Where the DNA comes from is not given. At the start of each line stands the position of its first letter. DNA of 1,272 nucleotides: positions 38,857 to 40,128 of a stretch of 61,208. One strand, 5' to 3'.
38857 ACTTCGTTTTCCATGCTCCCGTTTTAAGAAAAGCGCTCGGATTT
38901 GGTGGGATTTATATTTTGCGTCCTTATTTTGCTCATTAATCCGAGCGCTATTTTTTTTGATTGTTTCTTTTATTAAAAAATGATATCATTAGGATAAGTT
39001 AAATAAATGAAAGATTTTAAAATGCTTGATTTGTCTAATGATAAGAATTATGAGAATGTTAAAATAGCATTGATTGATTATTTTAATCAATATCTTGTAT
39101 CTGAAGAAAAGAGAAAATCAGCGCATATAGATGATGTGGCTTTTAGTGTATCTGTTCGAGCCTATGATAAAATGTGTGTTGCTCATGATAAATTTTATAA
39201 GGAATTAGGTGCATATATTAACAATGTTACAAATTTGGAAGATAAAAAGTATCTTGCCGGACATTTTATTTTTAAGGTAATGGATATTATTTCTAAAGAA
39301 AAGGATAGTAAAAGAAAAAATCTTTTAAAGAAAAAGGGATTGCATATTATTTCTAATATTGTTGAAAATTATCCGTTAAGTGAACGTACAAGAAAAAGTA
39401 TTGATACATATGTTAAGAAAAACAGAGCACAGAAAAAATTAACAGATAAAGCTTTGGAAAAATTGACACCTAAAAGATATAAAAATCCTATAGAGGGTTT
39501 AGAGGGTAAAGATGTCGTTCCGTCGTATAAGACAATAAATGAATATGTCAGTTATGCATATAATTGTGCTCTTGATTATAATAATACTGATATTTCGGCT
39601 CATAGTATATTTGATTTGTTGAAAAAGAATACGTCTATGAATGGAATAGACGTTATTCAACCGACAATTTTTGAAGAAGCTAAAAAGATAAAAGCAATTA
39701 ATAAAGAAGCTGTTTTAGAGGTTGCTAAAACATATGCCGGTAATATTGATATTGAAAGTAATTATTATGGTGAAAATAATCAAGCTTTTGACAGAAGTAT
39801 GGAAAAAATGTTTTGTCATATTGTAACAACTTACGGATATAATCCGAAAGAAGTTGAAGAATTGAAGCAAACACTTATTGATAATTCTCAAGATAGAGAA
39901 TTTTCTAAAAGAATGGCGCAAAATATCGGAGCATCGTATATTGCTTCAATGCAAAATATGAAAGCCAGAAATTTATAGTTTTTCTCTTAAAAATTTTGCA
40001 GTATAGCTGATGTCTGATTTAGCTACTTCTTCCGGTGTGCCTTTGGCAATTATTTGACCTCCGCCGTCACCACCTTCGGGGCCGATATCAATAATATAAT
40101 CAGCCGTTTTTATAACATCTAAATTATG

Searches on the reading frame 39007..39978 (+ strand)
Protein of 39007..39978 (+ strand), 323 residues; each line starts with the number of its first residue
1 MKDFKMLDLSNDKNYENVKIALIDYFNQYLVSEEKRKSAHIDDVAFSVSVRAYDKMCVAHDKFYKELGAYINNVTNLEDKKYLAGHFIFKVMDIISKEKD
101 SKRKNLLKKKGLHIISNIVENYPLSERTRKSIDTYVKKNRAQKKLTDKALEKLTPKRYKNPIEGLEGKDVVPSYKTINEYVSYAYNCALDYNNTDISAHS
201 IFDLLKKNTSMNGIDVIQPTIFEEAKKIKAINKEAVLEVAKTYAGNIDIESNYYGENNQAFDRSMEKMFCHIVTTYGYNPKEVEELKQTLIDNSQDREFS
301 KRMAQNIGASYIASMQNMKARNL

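Call 8: search_protein_families(library=pfam, proteins=[window:39007-39978:+], max_evalue=1)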
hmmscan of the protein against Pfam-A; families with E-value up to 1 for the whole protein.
window:39007-39978:+ (323 aa): 2 families
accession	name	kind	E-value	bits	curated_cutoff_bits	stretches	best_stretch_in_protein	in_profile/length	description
PF03748.19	FliL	-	0.023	15.6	24.6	0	5-47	57-98/103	Flagellar basal body-associated protein FliL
PF07350.19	Gig2-like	-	0.087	12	27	1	92-148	56-111/408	Gig2-like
